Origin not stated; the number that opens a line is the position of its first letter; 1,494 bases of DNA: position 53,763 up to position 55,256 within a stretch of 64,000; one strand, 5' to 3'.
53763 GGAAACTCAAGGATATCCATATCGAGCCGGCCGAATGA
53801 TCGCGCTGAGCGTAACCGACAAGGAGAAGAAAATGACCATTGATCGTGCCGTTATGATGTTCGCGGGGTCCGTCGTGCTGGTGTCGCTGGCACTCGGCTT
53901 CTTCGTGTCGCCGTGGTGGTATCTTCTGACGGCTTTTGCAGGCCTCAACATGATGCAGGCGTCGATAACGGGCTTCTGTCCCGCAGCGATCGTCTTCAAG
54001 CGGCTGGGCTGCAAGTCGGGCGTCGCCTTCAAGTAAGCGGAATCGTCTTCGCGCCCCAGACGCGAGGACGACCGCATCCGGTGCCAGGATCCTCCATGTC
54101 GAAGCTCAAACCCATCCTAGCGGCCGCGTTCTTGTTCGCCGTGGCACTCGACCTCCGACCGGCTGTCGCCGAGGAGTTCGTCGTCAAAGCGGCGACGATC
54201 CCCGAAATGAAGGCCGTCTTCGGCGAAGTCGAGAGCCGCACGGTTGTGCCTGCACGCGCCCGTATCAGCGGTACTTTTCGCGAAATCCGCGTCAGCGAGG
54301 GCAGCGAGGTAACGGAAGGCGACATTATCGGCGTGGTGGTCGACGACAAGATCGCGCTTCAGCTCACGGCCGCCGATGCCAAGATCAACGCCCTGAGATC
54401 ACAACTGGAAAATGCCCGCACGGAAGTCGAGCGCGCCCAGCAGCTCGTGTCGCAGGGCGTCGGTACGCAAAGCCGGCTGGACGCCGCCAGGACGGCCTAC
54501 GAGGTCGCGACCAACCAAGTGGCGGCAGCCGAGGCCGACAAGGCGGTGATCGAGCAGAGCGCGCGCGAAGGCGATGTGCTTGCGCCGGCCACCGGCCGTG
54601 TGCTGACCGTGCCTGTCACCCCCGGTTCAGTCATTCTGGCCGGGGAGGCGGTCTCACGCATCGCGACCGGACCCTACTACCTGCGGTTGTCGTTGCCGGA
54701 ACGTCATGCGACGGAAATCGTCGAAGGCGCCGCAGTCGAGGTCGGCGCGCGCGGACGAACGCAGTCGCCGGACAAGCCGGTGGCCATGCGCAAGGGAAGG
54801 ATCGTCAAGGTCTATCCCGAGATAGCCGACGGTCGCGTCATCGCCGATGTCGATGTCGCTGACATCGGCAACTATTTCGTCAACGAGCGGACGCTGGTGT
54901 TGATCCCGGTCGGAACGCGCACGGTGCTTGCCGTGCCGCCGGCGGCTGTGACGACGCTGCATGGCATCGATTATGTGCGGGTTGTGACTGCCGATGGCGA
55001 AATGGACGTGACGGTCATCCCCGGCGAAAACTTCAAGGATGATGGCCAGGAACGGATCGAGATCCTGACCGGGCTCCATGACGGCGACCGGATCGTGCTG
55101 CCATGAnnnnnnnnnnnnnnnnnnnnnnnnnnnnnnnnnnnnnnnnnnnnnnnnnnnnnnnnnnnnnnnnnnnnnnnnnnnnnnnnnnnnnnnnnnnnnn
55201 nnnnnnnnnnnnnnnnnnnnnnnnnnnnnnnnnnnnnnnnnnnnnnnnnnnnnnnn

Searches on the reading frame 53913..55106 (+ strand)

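Call 33: search_protein_families(library=pfam, proteins=[window:53913-55106:+])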
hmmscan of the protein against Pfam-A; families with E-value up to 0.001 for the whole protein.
window:53913-55106:+ (397 aa): 4 families
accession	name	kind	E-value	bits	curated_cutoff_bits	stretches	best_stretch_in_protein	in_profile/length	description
PF13437.12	HlyD_3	-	3.5e-08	34.6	22.2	1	222-305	2-81/106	HlyD family secretion protein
PF16576.10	HlyD_D23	-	6.7e-06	26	30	0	190-305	80-189/214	Barrel-sandwich domain of CusB or HlyD membrane-fusion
PF13533.13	Biotin_lipoyl_2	-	0.00037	20.7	29.8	0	116-141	5-30/32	Biotin-lipoyl like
PF00364.28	Biotin_lipoyl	-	0.00085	19.5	22.1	0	122-154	16-48/73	Biotin-requiring enzyme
